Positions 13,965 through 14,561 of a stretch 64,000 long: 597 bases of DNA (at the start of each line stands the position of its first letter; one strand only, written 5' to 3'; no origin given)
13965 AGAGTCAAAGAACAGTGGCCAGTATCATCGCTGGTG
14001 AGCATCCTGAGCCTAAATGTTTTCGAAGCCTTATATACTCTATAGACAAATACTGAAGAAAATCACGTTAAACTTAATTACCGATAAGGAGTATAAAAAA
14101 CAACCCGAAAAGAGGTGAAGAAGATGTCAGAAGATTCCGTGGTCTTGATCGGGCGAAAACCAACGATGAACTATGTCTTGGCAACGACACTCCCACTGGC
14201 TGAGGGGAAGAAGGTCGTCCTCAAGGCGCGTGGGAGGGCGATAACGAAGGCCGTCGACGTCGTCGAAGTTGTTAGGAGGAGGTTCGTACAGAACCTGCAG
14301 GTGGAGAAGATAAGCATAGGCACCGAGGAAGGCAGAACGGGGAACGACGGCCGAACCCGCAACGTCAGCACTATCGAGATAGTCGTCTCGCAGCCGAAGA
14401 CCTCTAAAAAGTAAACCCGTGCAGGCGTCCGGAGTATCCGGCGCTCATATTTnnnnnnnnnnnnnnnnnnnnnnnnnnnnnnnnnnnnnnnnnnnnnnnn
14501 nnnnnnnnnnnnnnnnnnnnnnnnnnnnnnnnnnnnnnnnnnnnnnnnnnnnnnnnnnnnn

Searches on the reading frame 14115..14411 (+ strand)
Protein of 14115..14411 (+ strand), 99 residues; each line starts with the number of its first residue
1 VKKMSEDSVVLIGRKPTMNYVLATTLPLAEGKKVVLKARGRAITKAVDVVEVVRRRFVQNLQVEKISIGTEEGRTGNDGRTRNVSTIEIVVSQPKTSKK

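Call 3: search_protein_families(library=pfam, proteins=[window:14115-14411:+], max_evalue=0.01)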
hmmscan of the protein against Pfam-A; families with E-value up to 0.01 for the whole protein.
window:14115-14411:+ (99 aa): 2 families
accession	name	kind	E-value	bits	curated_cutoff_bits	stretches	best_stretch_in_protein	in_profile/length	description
PF01918.27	Alba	-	1.7e-16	60.1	25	1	9-69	2-65/66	Alba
PF12328.13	Rpp20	-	0.0027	18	24.6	0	30-56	45-71/118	Rpp20 subunit of nuclear RNase MRP and P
